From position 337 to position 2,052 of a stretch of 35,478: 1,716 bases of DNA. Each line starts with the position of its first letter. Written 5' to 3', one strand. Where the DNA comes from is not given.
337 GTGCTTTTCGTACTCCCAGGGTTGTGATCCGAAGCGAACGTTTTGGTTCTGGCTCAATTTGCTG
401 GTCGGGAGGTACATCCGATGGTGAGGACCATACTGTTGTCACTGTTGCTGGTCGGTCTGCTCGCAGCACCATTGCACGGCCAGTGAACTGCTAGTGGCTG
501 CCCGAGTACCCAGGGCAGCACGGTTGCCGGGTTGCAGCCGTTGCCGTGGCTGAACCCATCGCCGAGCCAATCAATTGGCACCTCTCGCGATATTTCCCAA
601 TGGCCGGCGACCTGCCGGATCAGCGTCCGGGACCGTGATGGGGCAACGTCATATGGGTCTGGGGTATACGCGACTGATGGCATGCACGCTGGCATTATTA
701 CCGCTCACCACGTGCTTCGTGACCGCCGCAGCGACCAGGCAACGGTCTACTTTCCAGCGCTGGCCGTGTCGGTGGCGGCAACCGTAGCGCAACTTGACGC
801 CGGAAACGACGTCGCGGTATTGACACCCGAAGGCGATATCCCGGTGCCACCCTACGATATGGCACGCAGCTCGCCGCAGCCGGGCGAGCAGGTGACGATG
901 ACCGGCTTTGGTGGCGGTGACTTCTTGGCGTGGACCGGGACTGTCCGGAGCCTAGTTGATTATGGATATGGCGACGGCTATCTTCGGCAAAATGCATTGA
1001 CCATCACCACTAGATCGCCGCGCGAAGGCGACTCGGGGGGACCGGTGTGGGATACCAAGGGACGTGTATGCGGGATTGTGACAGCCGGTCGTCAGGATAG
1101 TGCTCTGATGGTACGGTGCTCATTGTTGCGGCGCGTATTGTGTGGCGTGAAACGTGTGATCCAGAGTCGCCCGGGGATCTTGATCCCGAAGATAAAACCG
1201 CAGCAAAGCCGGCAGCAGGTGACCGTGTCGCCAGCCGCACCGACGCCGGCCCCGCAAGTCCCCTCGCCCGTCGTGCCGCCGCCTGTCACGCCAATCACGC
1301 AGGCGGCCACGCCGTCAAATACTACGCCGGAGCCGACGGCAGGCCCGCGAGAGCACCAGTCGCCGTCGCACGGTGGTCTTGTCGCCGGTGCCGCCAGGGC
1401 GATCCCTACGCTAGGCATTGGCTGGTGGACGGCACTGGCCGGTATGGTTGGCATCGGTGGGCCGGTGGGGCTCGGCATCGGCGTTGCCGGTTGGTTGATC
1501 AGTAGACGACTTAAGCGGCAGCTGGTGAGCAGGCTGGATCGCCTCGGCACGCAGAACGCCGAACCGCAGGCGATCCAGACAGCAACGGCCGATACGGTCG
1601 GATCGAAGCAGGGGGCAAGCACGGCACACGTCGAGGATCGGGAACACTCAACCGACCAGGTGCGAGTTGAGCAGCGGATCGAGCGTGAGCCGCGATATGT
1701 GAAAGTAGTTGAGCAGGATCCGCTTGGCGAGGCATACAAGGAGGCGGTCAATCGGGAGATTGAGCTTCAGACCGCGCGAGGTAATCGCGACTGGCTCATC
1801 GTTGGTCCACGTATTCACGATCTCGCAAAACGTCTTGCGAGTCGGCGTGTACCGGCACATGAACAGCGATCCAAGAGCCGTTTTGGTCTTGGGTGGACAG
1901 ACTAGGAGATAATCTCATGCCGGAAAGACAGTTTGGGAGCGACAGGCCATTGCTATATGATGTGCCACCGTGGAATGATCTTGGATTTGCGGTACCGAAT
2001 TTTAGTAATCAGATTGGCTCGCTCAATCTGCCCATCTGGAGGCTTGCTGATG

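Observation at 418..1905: Signal peptide separated from a trypsin-like protease by one in-frame UGA, with a hairpin 10 nt downstream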

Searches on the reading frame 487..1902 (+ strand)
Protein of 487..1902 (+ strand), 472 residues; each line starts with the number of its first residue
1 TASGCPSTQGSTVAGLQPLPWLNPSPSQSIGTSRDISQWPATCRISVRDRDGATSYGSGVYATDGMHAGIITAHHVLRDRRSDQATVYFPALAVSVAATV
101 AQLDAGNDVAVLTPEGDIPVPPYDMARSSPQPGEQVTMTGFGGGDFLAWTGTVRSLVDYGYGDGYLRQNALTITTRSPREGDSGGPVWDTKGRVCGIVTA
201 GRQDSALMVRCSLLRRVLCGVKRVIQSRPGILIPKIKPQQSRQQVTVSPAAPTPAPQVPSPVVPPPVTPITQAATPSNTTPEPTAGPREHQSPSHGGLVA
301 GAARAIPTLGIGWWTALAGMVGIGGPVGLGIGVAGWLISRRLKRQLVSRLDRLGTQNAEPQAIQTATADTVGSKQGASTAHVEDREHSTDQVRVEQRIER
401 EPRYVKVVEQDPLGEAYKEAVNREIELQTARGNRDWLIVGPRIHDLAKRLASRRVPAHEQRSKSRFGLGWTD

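Call 6: search_protein_families(library=pfam, proteins=[window:487-1902:+], max_evalue=0.1)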
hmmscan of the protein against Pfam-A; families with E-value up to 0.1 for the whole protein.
window:487-1902:+ (472 aa): 3 families
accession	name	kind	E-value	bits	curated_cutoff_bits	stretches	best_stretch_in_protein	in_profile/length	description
PF13365.12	Trypsin_2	-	2.9e-17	64.2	27.6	1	57-197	1-144/144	Trypsin-like peptidase domain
PF00089.32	Trypsin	-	2.8e-08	34.3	20.6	1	38-204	11-201/220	Trypsin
PF00944.25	Peptidase_S3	-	0.0027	18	21.2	1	170-205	96-131/159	Alphavirus core protein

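Call 7: find_homologous_proteins(query=window:487-1902:+, max_evalue=0.001)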
Query window:487-1902:+ (472 aa): 5 proteins with E <= 0.001 among 8000 candidates.
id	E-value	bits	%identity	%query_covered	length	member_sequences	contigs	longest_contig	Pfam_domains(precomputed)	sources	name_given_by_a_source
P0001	1.6e-268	909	100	86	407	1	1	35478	PF13365.13,PF00089.33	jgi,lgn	-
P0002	2.5e-39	154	37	63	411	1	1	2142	PF13365.13,PF00089.33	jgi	-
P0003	1.0e-7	49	34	36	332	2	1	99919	PF13365.13,PF00089.33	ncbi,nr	ncbi:MAG: trypsin-like peptidase domain-containing protein [Pirellulales bacterium]|nr:trypsin-like 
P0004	1.3e-4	39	29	38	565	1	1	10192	PF13365.13,PF00085.27,PF13098.14,PF14595.13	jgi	-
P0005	4.9e-4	37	34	28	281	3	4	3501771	PF13365.13,PF00089.33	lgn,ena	-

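Call 9: find_encoding_contigs(protein=P0002, flank=10000)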
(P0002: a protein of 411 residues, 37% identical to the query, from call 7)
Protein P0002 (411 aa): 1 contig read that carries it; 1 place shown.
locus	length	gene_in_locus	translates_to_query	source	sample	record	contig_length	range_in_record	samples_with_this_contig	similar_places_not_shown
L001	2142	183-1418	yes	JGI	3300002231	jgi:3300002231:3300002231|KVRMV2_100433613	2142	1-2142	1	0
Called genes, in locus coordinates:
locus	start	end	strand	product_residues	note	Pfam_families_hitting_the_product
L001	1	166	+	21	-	?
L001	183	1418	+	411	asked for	PF00089:Trypsin (weak), PF13365:Trypsin_2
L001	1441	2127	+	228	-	-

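Call 15: find_related_loci(query=A1, collection=metagenome_contigs, flank=10000)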
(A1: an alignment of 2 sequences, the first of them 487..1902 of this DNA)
Query A1 (472 aa) in metagenome_contigs; peptide patterns used: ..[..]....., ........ (x = any residue, [..] = any of these).
250 stretches matched a pattern; 4 encode a relative of the query (tblastn E <= 1e-3); 4 distinct loci.
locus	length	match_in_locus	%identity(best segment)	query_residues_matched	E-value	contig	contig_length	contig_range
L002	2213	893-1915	33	25-346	9e-27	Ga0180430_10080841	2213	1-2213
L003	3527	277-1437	29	20-346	2e-23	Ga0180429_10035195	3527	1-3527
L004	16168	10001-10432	28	70-201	7e-6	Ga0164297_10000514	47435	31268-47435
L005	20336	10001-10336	32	98-207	1e-5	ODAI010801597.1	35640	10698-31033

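Call 16: find_related_loci(query=A1, collection=viral_contigs, flank=10000)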
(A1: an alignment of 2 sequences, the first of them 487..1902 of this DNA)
Query A1 (472 aa) in viral_contigs; peptide patterns used: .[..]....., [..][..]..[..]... (x = any residue, [..] = any of these).
43 stretches matched a pattern; 2 encode a relative of the query (tblastn E <= 1e-3); 2 distinct loci.
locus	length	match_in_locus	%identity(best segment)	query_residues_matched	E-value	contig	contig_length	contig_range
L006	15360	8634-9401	26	41-269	2e-6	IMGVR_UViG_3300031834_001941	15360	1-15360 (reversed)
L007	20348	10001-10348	28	70-197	7e-5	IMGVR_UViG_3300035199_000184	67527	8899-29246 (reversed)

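Call 23: search_protein_families(library=phrogs, proteins=[window:487-1902:+], max_evalue=0.001)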
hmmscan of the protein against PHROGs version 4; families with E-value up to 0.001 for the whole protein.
window:487-1902:+ (472 aa): 2 families
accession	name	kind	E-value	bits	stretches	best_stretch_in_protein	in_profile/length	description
phrog_11383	-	unknown function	7.9e-08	33.1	1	53-205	183-331/462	-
phrog_9683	-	other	6.1e-07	30.1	1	55-204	53-193/233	protease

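Call 24: find_encoding_contigs(protein=P0001, flank=3000, max_places=10)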
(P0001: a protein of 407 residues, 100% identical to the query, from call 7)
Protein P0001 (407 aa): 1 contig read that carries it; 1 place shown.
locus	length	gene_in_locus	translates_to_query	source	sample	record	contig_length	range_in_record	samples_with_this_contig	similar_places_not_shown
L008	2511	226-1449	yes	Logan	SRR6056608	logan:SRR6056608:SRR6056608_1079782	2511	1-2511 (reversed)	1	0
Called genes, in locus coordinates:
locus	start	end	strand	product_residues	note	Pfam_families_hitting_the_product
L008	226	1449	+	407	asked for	PF00089:Trypsin, PF13365:Trypsin_2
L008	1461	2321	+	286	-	-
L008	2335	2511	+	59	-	?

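Call 50: find_related_loci(query=A1, collection=genome_contigs, flank=10000)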
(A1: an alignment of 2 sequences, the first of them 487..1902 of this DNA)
Query A1 (472 aa) in genome_contigs; peptide patterns used: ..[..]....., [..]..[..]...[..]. (x = any residue, [..] = any of these).
71 stretches matched a pattern, but none encodes a relative of the query by tblastn (E <= 1e-3).

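Call 68: find_related_loci(query=A4, collection=viral_contigs, flank=3000)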
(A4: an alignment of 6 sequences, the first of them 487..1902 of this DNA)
Query A4 (472 aa) in viral_contigs; peptide patterns used: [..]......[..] (x = any residue, [..] = any of these).
60 stretches matched a pattern; 29 encode a relative of the query (tblastn E <= 1e-3); 29 distinct loci.
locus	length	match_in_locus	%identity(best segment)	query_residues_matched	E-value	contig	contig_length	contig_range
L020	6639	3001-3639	30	29-248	2e-20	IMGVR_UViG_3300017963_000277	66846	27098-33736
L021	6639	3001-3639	30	29-248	2e-20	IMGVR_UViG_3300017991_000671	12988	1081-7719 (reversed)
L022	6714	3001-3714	31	27-267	3e-20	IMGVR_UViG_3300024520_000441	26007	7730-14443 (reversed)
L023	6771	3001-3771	31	40-285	5e-15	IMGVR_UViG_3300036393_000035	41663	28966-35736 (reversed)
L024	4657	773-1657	29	52-362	6e-15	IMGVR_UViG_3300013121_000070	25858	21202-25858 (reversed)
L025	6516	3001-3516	31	37-213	3e-13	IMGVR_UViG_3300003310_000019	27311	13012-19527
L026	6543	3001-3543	30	38-225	2e-12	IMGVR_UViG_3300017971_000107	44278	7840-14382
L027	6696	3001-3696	29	41-287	5e-12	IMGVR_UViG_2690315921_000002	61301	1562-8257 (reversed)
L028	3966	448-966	31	35-219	6e-11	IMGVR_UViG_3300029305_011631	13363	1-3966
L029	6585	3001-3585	27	40-234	3e-10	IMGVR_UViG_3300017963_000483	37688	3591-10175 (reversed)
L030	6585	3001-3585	27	40-234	3e-10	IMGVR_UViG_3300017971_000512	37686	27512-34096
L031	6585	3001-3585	27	40-234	3e-10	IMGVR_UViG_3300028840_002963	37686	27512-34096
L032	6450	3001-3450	30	57-216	7e-10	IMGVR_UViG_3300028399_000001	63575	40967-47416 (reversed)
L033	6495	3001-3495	30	33-198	1e-9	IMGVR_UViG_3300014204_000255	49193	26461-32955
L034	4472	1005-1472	31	41-200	1e-9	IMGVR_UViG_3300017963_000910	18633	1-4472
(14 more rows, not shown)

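Call 69: search_protein_representatives(alignment_id=A4)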
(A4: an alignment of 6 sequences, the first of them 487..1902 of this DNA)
Query: 6 sequences, 460 profile positions. Proteins with E-value up to 0.001 (for the whole library): 62559; up to 1e-10: 5294; up to 1e-30: 197. The best 150 are listed.
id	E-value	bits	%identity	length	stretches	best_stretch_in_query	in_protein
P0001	3.5e-139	481.5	-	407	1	75-459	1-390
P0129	6.9e-139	480.6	-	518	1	1-433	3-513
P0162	5.1e-134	464.5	-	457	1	1-459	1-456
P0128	3.5e-101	356.3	-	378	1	1-396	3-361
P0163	4.7e-45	171.2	-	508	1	6-340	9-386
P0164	5.1e-44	167.8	-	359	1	63-459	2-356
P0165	3.8e-43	164.9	-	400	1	16-274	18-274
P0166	4.1e-43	164.8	-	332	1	50-331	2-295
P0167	7.2e-43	164.0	-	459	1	2-367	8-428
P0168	7.9e-43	163.9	-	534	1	35-446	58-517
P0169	3.7e-42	161.7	-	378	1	9-305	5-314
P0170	4.3e-42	161.5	-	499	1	19-295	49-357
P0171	5.8e-42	161.0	-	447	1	50-287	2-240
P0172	3.9e-41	158.3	-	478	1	3-405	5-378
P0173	2.4e-40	155.7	-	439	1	5-437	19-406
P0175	3.3e-40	155.3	-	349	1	43-264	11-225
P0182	3.9e-38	148.4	-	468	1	31-277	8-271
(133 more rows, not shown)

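Call 72: find_encoding_contigs(protein=P0175, flank=1500, max_places=3)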
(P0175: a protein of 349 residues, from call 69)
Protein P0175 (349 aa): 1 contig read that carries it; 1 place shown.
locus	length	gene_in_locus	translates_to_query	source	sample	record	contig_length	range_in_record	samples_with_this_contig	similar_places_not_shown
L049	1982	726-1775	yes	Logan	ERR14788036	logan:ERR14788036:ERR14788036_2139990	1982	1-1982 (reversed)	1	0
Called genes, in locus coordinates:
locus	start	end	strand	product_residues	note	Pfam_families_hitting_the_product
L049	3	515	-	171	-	?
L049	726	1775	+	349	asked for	PF00089:Trypsin (weak), PF13365:Trypsin_2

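Call 74: find_encoding_contigs(protein=P0182, flank=3000, max_places=4)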
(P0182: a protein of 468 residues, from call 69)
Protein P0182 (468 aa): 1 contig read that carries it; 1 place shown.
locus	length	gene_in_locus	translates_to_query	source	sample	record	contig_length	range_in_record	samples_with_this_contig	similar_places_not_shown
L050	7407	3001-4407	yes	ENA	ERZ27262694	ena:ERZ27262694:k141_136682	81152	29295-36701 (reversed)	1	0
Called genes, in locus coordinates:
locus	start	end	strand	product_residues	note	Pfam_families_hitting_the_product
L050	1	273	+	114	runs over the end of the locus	-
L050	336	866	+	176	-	-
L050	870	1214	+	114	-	-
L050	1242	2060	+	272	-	-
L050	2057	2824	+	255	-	PF26363:Phospholipase-like (weak), PF01764:Lipase_3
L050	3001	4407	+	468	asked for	PF13365:Trypsin_2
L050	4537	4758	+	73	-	-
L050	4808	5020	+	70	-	-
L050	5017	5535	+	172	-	-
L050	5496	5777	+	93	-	-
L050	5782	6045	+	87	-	-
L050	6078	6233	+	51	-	-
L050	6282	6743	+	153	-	-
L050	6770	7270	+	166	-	-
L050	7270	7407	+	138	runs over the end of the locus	-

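Call 75: find_encoding_contigs(protein=P0166, flank=3000, max_places=4)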
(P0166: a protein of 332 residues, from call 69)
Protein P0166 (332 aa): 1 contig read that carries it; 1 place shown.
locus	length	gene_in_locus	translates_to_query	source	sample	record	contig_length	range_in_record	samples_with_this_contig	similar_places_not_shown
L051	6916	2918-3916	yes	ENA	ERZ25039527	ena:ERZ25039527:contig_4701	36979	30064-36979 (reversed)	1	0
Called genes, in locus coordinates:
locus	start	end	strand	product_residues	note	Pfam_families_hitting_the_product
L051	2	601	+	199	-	?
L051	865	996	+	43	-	-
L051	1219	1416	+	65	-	PF13384:HTH_23 (weak), PF13551:HTH_29 (weak), PF13730:HTH_36 (weak), PF08281:Sigma70_r4_2 (weak)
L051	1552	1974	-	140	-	PF01844:HNH, PF14279:HNH_5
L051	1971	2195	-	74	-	-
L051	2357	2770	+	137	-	-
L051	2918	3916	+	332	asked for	PF13365:Trypsin_2, PF01391:Collagen (weak)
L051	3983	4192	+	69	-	-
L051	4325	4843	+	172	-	-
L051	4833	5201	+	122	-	PF00565:SNase (weak)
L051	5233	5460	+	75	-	-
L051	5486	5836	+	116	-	-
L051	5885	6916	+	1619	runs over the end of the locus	PF13385:Laminin_G_3, PF00054:Laminin_G_1 (faint), PF02210:Laminin_G_2 (faint), PF07953:Toxin_R_bind_N (faint), PF13385:Laminin_G_3, PF00354:Pentaxin (weak), PF13385:Laminin_G_3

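Call 80: find_encoding_contigs(protein=P0171, flank=3000, max_places=3)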
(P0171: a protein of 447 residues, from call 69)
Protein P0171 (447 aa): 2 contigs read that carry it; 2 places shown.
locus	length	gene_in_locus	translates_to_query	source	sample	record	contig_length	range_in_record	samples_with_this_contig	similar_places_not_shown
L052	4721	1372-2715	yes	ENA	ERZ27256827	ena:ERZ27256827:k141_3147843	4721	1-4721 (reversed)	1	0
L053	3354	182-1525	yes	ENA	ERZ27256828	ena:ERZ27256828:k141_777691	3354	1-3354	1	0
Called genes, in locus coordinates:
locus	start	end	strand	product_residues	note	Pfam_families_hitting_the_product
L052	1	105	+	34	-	?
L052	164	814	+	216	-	-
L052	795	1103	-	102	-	-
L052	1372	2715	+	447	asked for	PF00089:Trypsin, PF13365:Trypsin_2, PF01391:Collagen (weak)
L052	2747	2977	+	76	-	-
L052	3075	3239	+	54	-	-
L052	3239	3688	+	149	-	-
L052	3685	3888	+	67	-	-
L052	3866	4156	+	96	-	-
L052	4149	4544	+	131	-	-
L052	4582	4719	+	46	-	?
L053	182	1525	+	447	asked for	PF00089:Trypsin, PF13365:Trypsin_2, PF01391:Collagen (weak)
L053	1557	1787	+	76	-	-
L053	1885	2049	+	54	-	-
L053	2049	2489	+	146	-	-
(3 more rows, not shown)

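Call 81: find_encoding_contigs(protein=P0164, flank=3000, max_places=3)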
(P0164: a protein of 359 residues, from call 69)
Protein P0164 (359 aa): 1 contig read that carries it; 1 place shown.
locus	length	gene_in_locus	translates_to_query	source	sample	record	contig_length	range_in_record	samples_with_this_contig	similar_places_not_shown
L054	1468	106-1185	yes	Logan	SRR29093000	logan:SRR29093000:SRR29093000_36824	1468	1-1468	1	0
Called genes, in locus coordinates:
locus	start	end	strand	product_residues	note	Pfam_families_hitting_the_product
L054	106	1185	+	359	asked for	PF00089:Trypsin, PF13365:Trypsin_2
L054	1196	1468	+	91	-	?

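Call 92: find_related_loci(query=A6, collection=viral_contigs, flank=3000)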
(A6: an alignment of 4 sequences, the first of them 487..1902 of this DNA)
Query A6 (472 aa) in viral_contigs; peptide patterns used: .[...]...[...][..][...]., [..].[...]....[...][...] (x = any residue, [..] = any of these).
69 stretches matched a pattern; 13 encode a relative of the query (tblastn E <= 1e-3); 13 distinct loci.
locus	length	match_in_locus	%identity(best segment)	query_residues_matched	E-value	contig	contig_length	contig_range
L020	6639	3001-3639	30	29-248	7e-21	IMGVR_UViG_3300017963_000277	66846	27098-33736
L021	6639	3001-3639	30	29-248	7e-21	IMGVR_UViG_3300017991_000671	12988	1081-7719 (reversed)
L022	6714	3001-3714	31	27-267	1e-20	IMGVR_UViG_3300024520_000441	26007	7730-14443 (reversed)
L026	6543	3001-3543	30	38-225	1e-12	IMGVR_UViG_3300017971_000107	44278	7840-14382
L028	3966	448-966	31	35-219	3e-11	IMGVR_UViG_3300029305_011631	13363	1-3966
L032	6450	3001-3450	30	57-216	3e-10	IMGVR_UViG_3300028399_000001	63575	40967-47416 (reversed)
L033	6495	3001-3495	30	33-198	4e-10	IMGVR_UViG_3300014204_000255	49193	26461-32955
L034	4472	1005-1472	31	41-200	7e-10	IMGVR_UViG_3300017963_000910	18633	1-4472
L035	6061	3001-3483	30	27-197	6e-10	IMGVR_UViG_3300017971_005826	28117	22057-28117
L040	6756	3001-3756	26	17-289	7e-8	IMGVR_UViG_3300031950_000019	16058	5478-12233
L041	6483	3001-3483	32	38-201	9e-8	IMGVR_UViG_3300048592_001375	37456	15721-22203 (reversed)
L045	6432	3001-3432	27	61-201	7e-6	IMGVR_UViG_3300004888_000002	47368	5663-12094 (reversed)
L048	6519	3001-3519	30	52-234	3e-5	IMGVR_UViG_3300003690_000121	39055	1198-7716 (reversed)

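Call 93: find_related_loci(query=A6, collection=genome_contigs, flank=3000)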
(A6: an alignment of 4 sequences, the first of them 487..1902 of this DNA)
Query A6 (472 aa) in genome_contigs; peptide patterns used: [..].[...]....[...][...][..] (x = any residue, [..] = any of these).
414 stretches matched a pattern; 40 encode a relative of the query (tblastn E <= 1e-3); 40 distinct loci.
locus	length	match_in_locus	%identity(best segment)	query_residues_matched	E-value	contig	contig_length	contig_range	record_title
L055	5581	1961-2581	30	40-242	5e-17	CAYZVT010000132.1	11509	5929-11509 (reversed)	MAG TPA_asm: uncultured Pirellulales bacterium isolate SRP263527_co1_258 genome assembly, contig: NODE_4885_length_11509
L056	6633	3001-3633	34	40-265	1e-15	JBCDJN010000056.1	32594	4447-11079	MAG: Planctomycetota bacterium isolate P01_H01_bin.36 k141_196474_length_32594_cov_16.3367, whole genome shotgun sequenc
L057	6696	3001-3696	29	57-318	3e-12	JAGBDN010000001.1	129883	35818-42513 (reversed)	MAG: Thermoguttaceae bacterium isolate RGIG9020 Water_deer_Rectum-4__c7, whole genome shotgun sequence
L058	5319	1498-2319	25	57-358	1e-11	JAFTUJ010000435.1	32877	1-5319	MAG: Thermoguttaceae bacterium isolate RGIG4158 Roe_deer_Colon-1__c601008, whole genome shotgun sequence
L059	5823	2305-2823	30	35-219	5e-11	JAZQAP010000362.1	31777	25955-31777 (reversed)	MAG: Thermoguttaceae bacterium isolate T1900044642_TS20190108.MAGScoT_cleanbin_000084 SGB_1289_k141_1288124, whole genom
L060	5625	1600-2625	25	55-409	1e-10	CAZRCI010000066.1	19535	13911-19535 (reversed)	MAG TPA_asm: uncultured Planctomycetaceae bacterium isolate SRP344714_co1_18 genome assembly, contig: NODE_5249_length_1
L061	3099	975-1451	28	57-219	1e-10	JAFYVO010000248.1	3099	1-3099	MAG: Thermoguttaceae bacterium isolate RGIG7461 Water_buffalos_Colon-1__c535572, whole genome shotgun sequence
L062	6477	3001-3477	29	57-219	2e-10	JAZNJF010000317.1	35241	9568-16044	MAG: Thermoguttaceae bacterium isolate T1900044680_TS20190146.MAGScoT_cleanbin_000042 SGB_1685_k141_294348, whole genome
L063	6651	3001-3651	28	2-219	2e-10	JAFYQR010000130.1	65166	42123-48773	MAG: Thermoguttaceae bacterium isolate RGIG7334 Water_buffalos_Cecum-4__c481600, whole genome shotgun sequence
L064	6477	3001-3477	32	57-219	8e-10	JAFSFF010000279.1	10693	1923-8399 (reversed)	MAG: Thermoguttaceae bacterium isolate RGIG3088 Goat_Rectum-5__c298671, whole genome shotgun sequence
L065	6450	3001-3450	30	57-216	9e-10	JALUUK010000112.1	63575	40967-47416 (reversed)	MAG: Acidobacteria bacterium isolate 128-326_metabat1_scaf2bin.003 128-326_scaffold_149_c1, whole genome shotgun sequenc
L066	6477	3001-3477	30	57-219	7e-10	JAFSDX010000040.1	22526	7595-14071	MAG: Thermoguttaceae bacterium isolate RGIG3054 Goat_Rectum-4__c119802, whole genome shotgun sequence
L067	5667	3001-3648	27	4-218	4e-9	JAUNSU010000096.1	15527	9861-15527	MAG: Planctomycetia bacterium isolate S4R_St_57 NODE_1073_length_15527_cov_6.964775, whole genome shotgun sequence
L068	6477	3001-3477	28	57-219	2e-9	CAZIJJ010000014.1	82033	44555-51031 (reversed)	MAG TPA_asm: uncultured Planctomycetaceae bacterium isolate binchicken_co370_9 genome assembly, contig: NODE_424_length_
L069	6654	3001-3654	27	105-302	7e-8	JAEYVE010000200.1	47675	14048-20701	MAG: Proteobacteria bacterium isolate OH_CBlB_193 k127_3155509, whole genome shotgun sequence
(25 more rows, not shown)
